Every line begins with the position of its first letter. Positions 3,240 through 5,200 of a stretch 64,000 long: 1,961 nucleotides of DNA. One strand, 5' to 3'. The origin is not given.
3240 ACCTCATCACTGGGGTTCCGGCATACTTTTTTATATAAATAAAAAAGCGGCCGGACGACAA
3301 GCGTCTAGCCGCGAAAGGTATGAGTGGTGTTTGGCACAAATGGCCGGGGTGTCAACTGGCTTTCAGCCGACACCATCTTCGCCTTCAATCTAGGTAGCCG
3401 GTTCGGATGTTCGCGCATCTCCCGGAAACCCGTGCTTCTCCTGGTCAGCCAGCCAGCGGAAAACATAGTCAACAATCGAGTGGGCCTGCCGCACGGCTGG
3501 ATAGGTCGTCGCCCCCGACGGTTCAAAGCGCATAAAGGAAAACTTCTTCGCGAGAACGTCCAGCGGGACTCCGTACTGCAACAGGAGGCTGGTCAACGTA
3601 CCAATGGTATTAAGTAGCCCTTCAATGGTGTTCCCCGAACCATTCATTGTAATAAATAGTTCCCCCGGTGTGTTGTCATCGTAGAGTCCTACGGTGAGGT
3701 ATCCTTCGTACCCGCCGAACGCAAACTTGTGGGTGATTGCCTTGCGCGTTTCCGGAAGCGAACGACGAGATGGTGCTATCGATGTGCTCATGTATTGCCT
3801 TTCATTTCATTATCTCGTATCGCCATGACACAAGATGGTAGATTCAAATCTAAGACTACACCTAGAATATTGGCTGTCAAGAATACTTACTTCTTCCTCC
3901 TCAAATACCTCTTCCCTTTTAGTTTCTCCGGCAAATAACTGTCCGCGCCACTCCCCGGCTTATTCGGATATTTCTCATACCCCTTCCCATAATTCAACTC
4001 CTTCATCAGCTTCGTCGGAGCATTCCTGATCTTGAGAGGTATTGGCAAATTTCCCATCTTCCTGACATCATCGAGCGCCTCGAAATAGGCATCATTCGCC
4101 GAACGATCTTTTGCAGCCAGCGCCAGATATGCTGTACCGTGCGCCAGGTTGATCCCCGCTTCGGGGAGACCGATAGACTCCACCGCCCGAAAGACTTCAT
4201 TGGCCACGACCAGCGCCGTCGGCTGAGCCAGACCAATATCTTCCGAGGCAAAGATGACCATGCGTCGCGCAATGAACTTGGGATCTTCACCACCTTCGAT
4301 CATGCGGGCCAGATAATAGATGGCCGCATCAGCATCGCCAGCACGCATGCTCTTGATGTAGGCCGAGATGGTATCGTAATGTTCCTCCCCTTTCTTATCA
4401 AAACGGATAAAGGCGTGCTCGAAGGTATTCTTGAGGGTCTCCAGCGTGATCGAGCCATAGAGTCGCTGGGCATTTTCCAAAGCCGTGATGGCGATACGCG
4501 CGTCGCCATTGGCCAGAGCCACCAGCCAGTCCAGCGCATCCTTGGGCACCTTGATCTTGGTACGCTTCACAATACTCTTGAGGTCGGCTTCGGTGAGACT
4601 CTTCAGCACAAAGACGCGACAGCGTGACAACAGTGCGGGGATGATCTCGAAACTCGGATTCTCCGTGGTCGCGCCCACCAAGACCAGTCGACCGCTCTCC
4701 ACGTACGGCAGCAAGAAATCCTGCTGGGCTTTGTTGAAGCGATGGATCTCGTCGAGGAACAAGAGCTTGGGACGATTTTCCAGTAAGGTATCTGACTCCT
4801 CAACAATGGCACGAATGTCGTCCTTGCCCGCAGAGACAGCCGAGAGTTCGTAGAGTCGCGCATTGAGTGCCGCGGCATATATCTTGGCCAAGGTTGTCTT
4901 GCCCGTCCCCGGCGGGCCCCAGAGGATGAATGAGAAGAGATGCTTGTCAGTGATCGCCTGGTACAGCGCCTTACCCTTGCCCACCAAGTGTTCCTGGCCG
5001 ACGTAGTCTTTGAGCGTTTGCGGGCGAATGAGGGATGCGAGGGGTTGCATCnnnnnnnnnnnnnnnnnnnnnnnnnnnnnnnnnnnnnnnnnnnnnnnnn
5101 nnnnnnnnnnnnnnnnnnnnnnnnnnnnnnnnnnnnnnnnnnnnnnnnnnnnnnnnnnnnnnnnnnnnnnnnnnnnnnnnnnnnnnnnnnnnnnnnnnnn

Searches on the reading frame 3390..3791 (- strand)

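Call 3: search_protein_families(library=pfam, proteins=[window:3390-3791:-], max_evalue=0.01)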
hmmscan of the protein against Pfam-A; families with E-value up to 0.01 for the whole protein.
window:3390-3791:- (133 aa): 1 family
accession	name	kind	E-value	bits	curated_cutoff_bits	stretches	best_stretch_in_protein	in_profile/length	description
PF12637.14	TSCPD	-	9.2e-12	45.5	22.8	1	26-115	10-85/88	TSCPD domain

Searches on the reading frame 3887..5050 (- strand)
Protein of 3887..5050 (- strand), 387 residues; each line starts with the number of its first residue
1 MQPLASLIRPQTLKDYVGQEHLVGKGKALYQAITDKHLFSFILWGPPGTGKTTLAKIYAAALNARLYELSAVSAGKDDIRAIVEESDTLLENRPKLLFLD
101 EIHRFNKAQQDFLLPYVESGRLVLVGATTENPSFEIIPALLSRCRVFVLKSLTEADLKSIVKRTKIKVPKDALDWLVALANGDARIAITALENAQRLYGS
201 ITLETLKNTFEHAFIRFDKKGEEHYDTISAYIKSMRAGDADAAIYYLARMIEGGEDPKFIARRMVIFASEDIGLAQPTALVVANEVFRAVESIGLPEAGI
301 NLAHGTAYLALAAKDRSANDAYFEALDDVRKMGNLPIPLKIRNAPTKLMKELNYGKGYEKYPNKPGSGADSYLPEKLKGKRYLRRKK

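Call 3: search_protein_families(library=pfam, proteins=[window:3887-5050:-], max_evalue=0.01)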
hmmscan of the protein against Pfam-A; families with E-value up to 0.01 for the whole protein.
window:3887-5050:- (387 aa): 21 families
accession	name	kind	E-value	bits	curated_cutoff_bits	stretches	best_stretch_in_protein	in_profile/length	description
PF12002.13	MgsA_C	-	2.2e-51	174.5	27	1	239-384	3-149/167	MgsA AAA+ ATPase C terminal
PF16193.11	AAA_assoc_2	-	2.2e-21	76.3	34.3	1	164-236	3-81/81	AAA C-terminal domain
PF00004.35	AAA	-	6.3e-17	62.7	21.2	1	42-149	2-128/131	ATPase family associated with various cellular activities (AAA)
PF05496.18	RuvB_N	-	4.1e-16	59.6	27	1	8-125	1-117/159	Holliday junction DNA helicase RuvB P-loop domain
PF07728.20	AAA_5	-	8.8e-09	35.9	22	1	41-129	2-102/139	AAA domain (dynein-related subfamily)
PF13191.12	AAA_16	-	1.3e-05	26.1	32.6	1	17-65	3-51/167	AAA ATPase domain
PF13401.12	AAA_22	-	1.3e-05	25.9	27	1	42-105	9-78/130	AAA domain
PF13173.12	AAA_14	-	1.6e-05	25.4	27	1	42-147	6-118/129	AAA domain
PF01078.27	Mg_chelatase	-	2.4e-05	24.3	20.3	1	14-63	3-47/207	Magnesium chelatase, subunit ChlI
PF13604.12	AAA_30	-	4.1e-05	23.9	27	1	28-196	8-185/191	AAA domain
PF13238.12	AAA_18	-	0.00012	23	29.4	1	43-115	3-61/128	AAA domain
PF00158.32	Sigma54_activat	-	0.00013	22.1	20.2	0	96-139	96-140/168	Sigma-54 interaction domain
PF25361.1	AAA_lid_RFC1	-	0.00024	20.9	34.9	1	155-195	6-46/59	RFC1-like, AAA+ ATPase lid domain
PF20720.3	nSTAND3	-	0.00095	19.3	27.2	1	41-85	20-63/155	Novel STAND NTPase 3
PF25199.1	nSTAND_NTPase5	-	0.002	18.4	34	1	35-125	38-129/145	Novel STAND NTPase 5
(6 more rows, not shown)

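Call 27: find_homologous_proteins(query=window:3887-5050:-, max_evalue=1e-60)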
Query window:3887-5050:- (387 aa): 8000 proteins with E <= 1e-60 among 8000 candidates; the best 120 are listed.
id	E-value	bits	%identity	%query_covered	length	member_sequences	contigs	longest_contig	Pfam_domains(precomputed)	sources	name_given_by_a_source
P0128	7.1e-252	853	100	100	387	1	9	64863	PF13173.13,PF16193.12,PF00004.36,PF13401.13,PF05496.19,PF07728.21,PF12002.14,PF01078.28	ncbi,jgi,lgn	jgi:putative ATPase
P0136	1.8e-238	808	95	100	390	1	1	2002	PF13173.13,PF16193.12,PF25361.2,PF00004.36,PF05496.19,PF07728.21,PF12002.14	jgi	jgi:putative ATPase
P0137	4.0e-236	801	93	100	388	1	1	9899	PF13173.13,PF16193.12,PF00004.36,PF05496.19,PF07728.21,PF12002.14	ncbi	-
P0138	1.5e-235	799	94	100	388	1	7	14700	PF13173.13,PF16193.12,PF00004.36,PF05496.19,PF07728.21,PF12002.14,PF01078.28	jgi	jgi:putative ATPase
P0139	1.2e-228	776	90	100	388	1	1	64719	PF13173.13,PF16193.12,PF00004.36,PF13401.13,PF05496.19,PF07728.21,PF12002.14,PF01078.28,PF13191.13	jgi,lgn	jgi:putative ATPase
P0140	2.2e-228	775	89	100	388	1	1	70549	PF13173.13,PF16193.12,PF00004.36,PF13401.13,PF05496.19,PF07728.21,PF12002.14,PF01078.28,PF13191.13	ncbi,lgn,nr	ncbi:MAG: replication-associated recombination protein A [Candidatus Pacebacteria bacterium]|nr:repl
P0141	3.2e-228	775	92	100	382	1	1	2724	PF13173.13,PF16193.12,PF25361.2,PF00004.36,PF05496.19,PF07728.21,PF12002.14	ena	-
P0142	4.3e-227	771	92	99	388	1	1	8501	PF13173.13,PF16193.12,PF00004.36,PF05496.19,PF07728.21,PF12002.14,PF01078.28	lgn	-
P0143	6.8e-227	770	92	100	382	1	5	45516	PF13173.13,PF16193.12,PF00004.36,PF05496.19,PF07728.21,PF12002.14,PF01078.28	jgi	jgi:putative ATPase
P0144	5.4e-219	744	86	100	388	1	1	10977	PF13173.13,PF16193.12,PF00004.36,PF05496.19,PF07728.21,PF12002.14,PF13191.13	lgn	-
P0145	1.5e-218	743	85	100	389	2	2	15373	PF13173.13,PF00158.33,PF16193.12,PF00004.36,PF05496.19,PF07728.21,PF12002.14,PF13191.13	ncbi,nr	ncbi:replication-associated recombination protein A [Patescibacteria group bacterium]|nr:replication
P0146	3.9e-218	742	88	100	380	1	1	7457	PF13173.13,PF16193.12,PF00004.36,PF05496.19,PF07728.21,PF12002.14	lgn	-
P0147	1.2e-217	740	85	97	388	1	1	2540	PF13173.13,PF16193.12,PF00004.36,PF13401.13,PF05496.19,PF07728.21,PF12002.14,PF13191.13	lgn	-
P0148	2.6e-217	739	87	100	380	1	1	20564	PF13173.13,PF16193.12,PF00004.36,PF05496.19,PF07728.21,PF12002.14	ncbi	-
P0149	1.2e-216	737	90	94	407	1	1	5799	PF13173.13,PF16193.12,PF25361.2,PF00004.36,PF05496.19,PF07728.21,PF12002.14,PF13191.13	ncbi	-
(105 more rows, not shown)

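Call 28: find_encoding_contigs(protein=P0138, flank=7000, max_places=4)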
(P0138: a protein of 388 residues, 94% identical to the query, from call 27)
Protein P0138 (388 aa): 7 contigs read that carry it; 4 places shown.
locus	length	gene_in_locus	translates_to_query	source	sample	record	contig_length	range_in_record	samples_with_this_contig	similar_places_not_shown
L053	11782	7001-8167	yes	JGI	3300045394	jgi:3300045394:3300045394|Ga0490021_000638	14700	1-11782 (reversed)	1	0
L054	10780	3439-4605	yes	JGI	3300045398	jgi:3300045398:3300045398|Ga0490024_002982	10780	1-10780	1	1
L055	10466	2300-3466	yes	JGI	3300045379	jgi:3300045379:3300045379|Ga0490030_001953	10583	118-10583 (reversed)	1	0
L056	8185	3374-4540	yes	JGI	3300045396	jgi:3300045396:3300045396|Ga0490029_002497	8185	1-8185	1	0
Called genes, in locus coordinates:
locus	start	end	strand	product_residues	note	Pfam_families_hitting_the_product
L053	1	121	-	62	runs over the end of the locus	-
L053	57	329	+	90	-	-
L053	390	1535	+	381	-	-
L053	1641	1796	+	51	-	PF00471:Ribosomal_L33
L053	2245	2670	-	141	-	PF02452:PemK_toxin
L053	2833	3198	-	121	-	-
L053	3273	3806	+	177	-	PF00300:His_Phos_1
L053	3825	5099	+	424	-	PF18306:LDcluster4, PF03641:Lysine_decarbox, PF05175:MTS, PF03602:Cons_hypoth95, PF06325:PrmA, PF12847:Methyltransf_18 (weak), PF13847:Methyltransf_31, PF13649:Methyltransf_25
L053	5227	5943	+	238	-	PF06414:Zeta_toxin, PF13671:AAA_33 (weak)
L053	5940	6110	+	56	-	-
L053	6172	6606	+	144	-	-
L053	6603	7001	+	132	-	-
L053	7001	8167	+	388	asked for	PF01078:Mg_chelatase (faint), PF05496:RuvB_N, PF00004:AAA, PF07728:AAA_5, PF13173:AAA_14 (weak), PF16193:AAA_assoc_2, PF12002:MgsA_C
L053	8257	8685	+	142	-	PF12637:TSCPD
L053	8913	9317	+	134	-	-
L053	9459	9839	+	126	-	-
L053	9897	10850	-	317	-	PF01745:IPT (faint), PF01715:IPPT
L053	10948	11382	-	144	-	-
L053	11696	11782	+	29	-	?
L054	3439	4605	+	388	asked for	PF01078:Mg_chelatase (faint), PF05496:RuvB_N, PF00004:AAA, PF07728:AAA_5, PF13173:AAA_14 (weak), PF16193:AAA_assoc_2, PF12002:MgsA_C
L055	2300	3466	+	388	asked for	PF01078:Mg_chelatase (faint), PF05496:RuvB_N, PF00004:AAA, PF07728:AAA_5, PF13173:AAA_14 (weak), PF16193:AAA_assoc_2, PF12002:MgsA_C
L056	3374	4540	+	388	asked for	PF01078:Mg_chelatase (faint), PF05496:RuvB_N, PF00004:AAA, PF07728:AAA_5, PF13173:AAA_14 (weak), PF16193:AAA_assoc_2, PF12002:MgsA_C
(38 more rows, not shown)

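Call 29: find_encoding_contigs(protein=P0139, flank=7000, max_places=2)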
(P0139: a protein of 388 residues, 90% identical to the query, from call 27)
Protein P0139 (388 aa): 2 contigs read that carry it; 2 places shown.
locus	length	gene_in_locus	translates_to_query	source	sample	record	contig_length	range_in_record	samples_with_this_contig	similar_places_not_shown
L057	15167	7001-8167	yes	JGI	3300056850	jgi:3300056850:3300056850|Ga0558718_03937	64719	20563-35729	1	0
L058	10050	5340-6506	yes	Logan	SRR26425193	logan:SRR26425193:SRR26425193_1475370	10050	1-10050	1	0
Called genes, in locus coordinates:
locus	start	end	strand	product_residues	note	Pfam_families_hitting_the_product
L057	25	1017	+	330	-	-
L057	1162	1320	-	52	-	-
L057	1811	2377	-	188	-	-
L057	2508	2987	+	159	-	PF10342:Kre9_KNH (faint)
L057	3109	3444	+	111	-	-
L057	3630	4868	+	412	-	-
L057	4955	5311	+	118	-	-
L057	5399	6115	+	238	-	PF06414:Zeta_toxin, PF13671:AAA_33 (weak)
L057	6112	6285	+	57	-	-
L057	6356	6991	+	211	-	-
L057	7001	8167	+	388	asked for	PF01078:Mg_chelatase (faint), PF05496:RuvB_N, PF13191:AAA_16 (faint), PF13173:AAA_14 (weak), PF00004:AAA, PF07728:AAA_5, PF16193:AAA_assoc_2, PF12002:MgsA_C, +1 more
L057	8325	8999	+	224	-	-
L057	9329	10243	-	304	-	PF01745:IPT, PF01715:IPPT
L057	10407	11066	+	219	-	-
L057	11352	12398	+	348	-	PF02195:ParB_N, PF17762:HTH_ParB, PF23552:ParB_C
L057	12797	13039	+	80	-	-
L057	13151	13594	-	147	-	PF00072:Response_reg (weak)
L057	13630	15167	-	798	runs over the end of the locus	PF01751:Toprim, PF01131:Topoisom_bac, PF01396:Zn_ribbon_Top1, PF13368:Toprim_C_rpt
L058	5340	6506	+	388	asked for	PF01078:Mg_chelatase (faint), PF05496:RuvB_N, PF13191:AAA_16 (faint), PF13173:AAA_14 (weak), PF00004:AAA, PF07728:AAA_5, PF16193:AAA_assoc_2, PF12002:MgsA_C, +1 more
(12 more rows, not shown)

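Call 30: find_encoding_contigs(protein=P0140, flank=7000, max_places=2)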
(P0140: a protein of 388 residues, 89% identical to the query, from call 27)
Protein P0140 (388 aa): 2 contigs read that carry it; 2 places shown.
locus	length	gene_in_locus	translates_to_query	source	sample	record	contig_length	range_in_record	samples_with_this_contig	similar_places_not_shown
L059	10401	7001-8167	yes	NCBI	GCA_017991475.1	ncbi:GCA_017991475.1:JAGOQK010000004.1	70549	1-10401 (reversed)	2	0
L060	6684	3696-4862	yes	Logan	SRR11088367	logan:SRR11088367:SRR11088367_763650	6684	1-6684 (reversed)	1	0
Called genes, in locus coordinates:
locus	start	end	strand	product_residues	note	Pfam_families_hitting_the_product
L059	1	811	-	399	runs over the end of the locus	PF01168:Ala_racemase_N, PF00842:Ala_racemase_C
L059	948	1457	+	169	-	-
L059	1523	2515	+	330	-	-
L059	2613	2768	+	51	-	PF00471:Ribosomal_L33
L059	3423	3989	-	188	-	-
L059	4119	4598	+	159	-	-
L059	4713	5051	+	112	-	-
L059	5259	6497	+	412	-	-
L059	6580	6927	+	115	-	-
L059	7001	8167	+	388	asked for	PF01078:Mg_chelatase (faint), PF05496:RuvB_N, PF13191:AAA_16 (faint), PF13173:AAA_14 (weak), PF00004:AAA, PF07728:AAA_5, PF16193:AAA_assoc_2, PF12002:MgsA_C, +1 more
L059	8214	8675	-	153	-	-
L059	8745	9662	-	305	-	PF01745:IPT, PF01715:IPPT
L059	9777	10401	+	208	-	?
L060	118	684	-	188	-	-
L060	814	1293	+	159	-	-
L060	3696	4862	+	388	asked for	PF01078:Mg_chelatase (faint), PF05496:RuvB_N, PF13191:AAA_16 (faint), PF13173:AAA_14 (weak), PF00004:AAA, PF07728:AAA_5, PF16193:AAA_assoc_2, PF12002:MgsA_C, +1 more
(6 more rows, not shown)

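Call 38: search_protein_families(library=padloc, proteins=[L049:6587-7165:+, L049:7171-7731:+, L049:7780-8805:+, L051:6539-8512:+, L053:3825-5099:+, L053:5227-5943:+, L053:6172-6606:+, L053:6603-7001:+, L057:6356-6991:+, L059:6580-6927:+], max_evalue=0.001)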
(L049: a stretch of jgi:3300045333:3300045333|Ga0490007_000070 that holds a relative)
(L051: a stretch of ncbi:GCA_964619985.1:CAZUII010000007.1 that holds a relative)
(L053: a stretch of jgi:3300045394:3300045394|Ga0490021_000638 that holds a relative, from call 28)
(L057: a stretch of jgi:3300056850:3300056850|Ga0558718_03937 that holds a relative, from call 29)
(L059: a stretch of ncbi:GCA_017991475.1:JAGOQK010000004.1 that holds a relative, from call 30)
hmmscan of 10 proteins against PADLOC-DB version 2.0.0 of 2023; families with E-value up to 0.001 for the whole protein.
L049:6587-7165:+ (192 aa): 0 families

L049:7171-7731:+ (186 aa): 0 families

L049:7780-8805:+ (341 aa): 0 families

L051:6539-8512:+ (657 aa): 15 families
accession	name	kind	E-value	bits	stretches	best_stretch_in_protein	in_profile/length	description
PDLC04105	HerA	-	3.8e-28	96.4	2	487-641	376-527/576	-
PDLC04100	HerA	-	5.9e-22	76.1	2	527-642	432-548/580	-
PDLC04102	HerA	-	1.5e-21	74.4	2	488-650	463-618/654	-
PDLC02185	HerA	-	3.8e-21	73.4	2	528-642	439-554/585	-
PDLC04098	HerA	-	1.7e-20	71.1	2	488-653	482-648/686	-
PDLC04106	HerA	-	4.7e-19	66.4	2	491-641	470-620/667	-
PDLC02188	HerA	-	6.4e-18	62.9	1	484-652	371-543/578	-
PDLC04140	mad8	-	2.4e-15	54.8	1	423-651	27-299/314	mads_8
PDLC01055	HerA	-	1.4e-14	51.8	2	413-469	148-205/532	Type III coevolved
PDLC04103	HerA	-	3.7e-14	50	2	409-464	158-213/579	-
PDLC04104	HerA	-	1.3e-13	48.5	1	487-622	177-306/379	-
PDLC04097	HerA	-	1.3e-08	32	1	527-653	466-594/618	-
PDLC02350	AbiO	-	1.4e-05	22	1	419-458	188-227/468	AbiO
PDLC02372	Nhi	-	5.7e-05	20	1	419-457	195-232/470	-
PDLC04099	HerA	-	0.00063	17.1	0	419-464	165-211/214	-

L053:3825-5099:+ (424 aa): 1 family
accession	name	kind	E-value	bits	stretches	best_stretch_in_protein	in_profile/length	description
PDLC04134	mad2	-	1.3e-23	81.6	1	262-392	291-407/492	mads_2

L053:5227-5943:+ (238 aa): 2 families
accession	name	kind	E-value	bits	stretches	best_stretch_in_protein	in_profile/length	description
PDLC04140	mad8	-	9e-05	20.1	1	40-159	30-123/314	mads_8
PDLC04605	PDC-M37B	-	0.0007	16.8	0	38-65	305-332/518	-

L053:6172-6606:+ (144 aa): 0 families

L053:6603-7001:+ (132 aa): 0 families

L057:6356-6991:+ (211 aa): 0 families

L059:6580-6927:+ (115 aa): 0 families

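Call 39: search_protein_families(library=pfam, proteins=[L049:6587-7165:+, L049:7171-7731:+, L049:7780-8805:+, L051:6539-8512:+, L053:3825-5099:+, L053:5227-5943:+, L053:6172-6606:+, L053:6603-7001:+, L057:6356-6991:+, L059:6580-6927:+], max_evalue=0.001)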
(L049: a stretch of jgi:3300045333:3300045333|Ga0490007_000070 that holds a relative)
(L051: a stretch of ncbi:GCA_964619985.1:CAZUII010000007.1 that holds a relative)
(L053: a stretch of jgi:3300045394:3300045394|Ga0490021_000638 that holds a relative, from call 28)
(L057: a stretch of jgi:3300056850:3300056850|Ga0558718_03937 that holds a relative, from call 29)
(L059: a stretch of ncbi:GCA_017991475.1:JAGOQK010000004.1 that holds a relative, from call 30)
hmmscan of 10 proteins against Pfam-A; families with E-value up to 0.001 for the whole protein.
L049:6587-7165:+ (192 aa): 2 families
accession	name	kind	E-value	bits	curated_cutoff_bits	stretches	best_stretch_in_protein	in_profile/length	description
PF10881.14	DUF2726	-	5.9e-30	104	24.7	1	68-187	3-123/126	Protein of unknown function (DUF2726)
PF18741.7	MTES_1575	-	4.5e-05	23.9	38.2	1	118-174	21-78/96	REase_MTES_1575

L049:7171-7731:+ (186 aa): 0 families

L049:7780-8805:+ (341 aa): 0 families

L051:6539-8512:+ (657 aa): 4 families
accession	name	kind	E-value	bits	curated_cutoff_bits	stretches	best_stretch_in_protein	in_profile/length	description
PF01935.23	DUF87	-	9.4e-17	62.3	23.2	1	404-529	3-126/220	Helicase HerA, central domain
PF10412.15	TrwB_AAD_bind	-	6.5e-07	29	20.5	1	421-468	13-60/387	Type IV secretion-system coupling protein DNA-binding domain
PF05872.18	HerA_C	-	3.6e-05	23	22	0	528-597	251-313/502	Helicase HerA-like C-terminal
PF19044.6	P-loop_TraG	-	0.00027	20.1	25.8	1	421-465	27-71/413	TraG P-loop domain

L053:3825-5099:+ (424 aa): 13 families
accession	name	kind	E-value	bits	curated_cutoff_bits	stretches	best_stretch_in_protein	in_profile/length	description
PF05175.20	MTS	-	2.3e-16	60.4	23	1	249-363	20-131/170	Methyltransferase small domain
PF13847.12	Methyltransf_31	-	2e-14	53.9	27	1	262-401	3-129/145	Methyltransferase domain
PF03641.19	Lysine_decarbox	-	4.4e-11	43.5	27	1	62-186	1-129/131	Possible lysine decarboxylase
PF18306.6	LDcluster4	-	1.6e-10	41.2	26.3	1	17-152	1-125/151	SLOG cluster4 family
PF03602.21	Cons_hypoth95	-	1.6e-09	38.1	24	1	260-351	39-137/182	Conserved hypothetical protein 95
PF06325.19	PrmA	-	2.1e-09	37.7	22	1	261-332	160-230/296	Ribosomal protein L11 methyltransferase (PrmA)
PF13649.12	Methyltransf_25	-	6.1e-08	33.7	27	1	266-339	1-75/97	Methyltransferase domain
PF12847.13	Methyltransf_18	-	1.7e-06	28.6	27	1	256-332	8-86/151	Methyltransferase domain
PF08241.18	Methyltransf_11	-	5.3e-05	24.2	21.2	1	268-339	2-71/95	Methyltransferase domain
PF08242.18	Methyltransf_12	-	6.2e-05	24.1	30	1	268-338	2-75/98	Methyltransferase domain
PF02475.24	TRM5-TYW2_MTfase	-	9.4e-05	22.9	28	1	256-320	30-96/164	TRM5/TYW2 methyltransferase domain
PF01728.25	FtsJ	-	9.4e-05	22.8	24.1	1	260-332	19-95/181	FtsJ-like methyltransferase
PF13679.12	Methyltransf_32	-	0.00076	19.9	27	0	255-327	15-96/143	Methyltransferase domain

L053:5227-5943:+ (238 aa): 2 families
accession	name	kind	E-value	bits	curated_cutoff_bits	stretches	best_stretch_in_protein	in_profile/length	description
PF06414.18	Zeta_toxin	-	1.9e-37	129.1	22.3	1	25-195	5-182/199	Zeta toxin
PF13671.12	AAA_33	-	5.6e-08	33.6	27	1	40-171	2-132/143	AAA domain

L053:6172-6606:+ (144 aa): 0 families

L053:6603-7001:+ (132 aa): 1 family
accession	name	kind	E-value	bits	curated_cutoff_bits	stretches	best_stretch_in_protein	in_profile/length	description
PF17428.7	DUF5412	-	0.00018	21.7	25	1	5-103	6-108/118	Family of unknown function (DUF5412)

L057:6356-6991:+ (211 aa): 0 families

L059:6580-6927:+ (115 aa): 0 families
